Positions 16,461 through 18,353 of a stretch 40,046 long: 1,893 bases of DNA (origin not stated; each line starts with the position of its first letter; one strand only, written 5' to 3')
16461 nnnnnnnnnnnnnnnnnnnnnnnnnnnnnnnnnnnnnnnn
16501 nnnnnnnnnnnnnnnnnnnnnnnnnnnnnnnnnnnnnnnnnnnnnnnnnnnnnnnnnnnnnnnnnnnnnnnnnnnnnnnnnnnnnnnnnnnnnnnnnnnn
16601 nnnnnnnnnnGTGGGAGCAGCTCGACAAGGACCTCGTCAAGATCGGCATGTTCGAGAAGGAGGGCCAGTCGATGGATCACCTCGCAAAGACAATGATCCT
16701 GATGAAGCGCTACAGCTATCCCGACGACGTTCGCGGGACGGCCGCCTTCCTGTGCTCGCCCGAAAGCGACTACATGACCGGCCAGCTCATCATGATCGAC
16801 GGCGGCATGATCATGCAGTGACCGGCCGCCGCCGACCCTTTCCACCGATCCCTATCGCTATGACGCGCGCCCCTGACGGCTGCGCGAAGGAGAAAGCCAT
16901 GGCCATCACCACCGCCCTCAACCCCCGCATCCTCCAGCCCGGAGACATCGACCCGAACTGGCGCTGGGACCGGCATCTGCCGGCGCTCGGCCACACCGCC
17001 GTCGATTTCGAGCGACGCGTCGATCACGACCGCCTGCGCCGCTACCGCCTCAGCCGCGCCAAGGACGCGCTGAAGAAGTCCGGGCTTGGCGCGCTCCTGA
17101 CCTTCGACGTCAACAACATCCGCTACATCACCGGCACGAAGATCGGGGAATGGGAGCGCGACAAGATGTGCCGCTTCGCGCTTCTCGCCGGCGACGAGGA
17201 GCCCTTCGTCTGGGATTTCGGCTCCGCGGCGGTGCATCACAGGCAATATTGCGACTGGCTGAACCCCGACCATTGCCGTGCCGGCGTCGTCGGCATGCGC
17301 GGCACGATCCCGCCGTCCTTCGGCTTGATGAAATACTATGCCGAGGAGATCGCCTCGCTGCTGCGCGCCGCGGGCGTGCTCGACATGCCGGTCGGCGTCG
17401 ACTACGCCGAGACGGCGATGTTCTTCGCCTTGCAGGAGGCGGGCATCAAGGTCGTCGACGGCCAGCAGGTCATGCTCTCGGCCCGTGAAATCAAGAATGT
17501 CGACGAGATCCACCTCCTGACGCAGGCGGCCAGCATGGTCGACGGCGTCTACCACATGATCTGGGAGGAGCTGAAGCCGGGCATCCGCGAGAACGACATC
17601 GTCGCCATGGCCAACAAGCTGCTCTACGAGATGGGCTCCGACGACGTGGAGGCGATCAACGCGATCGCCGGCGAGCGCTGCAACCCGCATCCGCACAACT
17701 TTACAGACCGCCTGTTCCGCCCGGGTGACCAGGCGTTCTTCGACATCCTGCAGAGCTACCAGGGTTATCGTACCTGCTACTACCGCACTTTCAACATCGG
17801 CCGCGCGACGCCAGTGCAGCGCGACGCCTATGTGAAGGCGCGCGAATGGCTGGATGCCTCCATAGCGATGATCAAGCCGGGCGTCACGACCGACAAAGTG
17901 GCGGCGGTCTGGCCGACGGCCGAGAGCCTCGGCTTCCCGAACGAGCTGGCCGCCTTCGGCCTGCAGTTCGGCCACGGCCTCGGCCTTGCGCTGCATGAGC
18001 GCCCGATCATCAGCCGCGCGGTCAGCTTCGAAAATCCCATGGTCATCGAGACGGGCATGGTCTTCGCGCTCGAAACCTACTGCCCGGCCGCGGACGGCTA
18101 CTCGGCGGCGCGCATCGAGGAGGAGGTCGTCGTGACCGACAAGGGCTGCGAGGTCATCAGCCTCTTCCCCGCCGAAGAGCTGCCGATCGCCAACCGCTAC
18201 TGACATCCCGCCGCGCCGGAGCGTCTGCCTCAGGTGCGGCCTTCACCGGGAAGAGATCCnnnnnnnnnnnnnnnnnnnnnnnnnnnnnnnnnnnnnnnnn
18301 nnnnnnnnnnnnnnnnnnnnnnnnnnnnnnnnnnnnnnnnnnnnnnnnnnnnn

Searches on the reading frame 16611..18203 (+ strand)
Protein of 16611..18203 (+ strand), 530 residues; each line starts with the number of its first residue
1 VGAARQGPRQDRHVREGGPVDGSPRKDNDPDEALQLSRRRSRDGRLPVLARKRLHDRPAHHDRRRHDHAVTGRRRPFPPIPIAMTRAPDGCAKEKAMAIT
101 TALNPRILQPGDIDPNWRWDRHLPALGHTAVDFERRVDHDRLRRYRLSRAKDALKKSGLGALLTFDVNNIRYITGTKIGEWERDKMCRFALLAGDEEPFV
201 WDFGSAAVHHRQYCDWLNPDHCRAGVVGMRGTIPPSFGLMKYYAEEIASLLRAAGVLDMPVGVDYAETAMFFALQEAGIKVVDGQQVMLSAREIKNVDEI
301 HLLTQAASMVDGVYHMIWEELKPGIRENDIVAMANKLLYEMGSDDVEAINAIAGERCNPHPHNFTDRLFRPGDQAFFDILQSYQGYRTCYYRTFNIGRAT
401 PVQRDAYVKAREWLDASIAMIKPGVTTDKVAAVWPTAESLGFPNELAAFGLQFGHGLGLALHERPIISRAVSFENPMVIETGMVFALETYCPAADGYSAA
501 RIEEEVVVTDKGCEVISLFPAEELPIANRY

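Call 7: search_protein_families(library=pfam, proteins=[window:16611-18203:+])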
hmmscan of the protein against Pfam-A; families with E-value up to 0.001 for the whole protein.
window:16611-18203:+ (530 aa): 2 families
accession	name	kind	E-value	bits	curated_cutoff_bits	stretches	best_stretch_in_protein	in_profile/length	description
PF00557.29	Peptidase_M24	-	6e-36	124.6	23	1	303-510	3-208/208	Metallopeptidase family M24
PF01321.24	Creatinase_N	-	1.2e-05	26.3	22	1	146-294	1-128/128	Creatinase/Prolidase N-terminal domain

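Call 29: search_protein_families(library=ncbifam, proteins=[window:16611-18203:+], max_evalue=0.01)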
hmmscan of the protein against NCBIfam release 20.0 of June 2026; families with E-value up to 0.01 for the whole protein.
window:16611-18203:+ (530 aa): 12 families
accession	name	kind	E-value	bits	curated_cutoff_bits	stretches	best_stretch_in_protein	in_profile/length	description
NF043017.1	DimsulpropLyDddP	equivalog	2.5e-30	105.6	600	1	138-522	50-439/443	dimethylsulfonioproprionate lyase DddP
NF040821.1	dipep_PepQ_Arch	equivalog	1.2e-17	63.9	630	1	286-514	114-336/346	Xaa-Pro dipeptidase PepQ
TIGR02993.1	ectoine_eutD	equivalog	5.2e-17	62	613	1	145-520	13-384/391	ectoine hydrolase DoeA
TIGR00500.1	met_pdase_I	equivalog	1.2e-15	57.7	171.35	1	294-489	3-201/247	type I methionyl aminopeptidase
NF007310.0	PRK09795.1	equivalog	2.7e-14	52.8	393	1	291-520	124-352/361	aminopeptidase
NF038259.1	ectoine_DoeA_2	exception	1.8e-13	50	575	1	280-516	139-376/386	ectoine hydrolase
NF008131.0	PRK10879.1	equivalog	4.8e-09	35.5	465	1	279-431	158-312/438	Xaa-Pro aminopeptidase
NF011174.0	PRK14576.1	subfamily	1.6e-08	33.8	487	1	276-517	159-395/405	putative endopeptidase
NF008970.0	PRK12318.1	equivalog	1.1e-07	31.4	267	1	377-489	134-242/291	methionyl aminopeptidase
NF011720.0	PRK15173.1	subfamily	2.8e-07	29.8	420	1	372-521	193-337/343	peptidase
NF011173.0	PRK14575.1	equivalog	3.8e-07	29.4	850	1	372-521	256-400/406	putative peptidase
NF009533.0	PRK12897.1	equivalog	0.0065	15.8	488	0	294-492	4-205/248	type I methionyl aminopeptidase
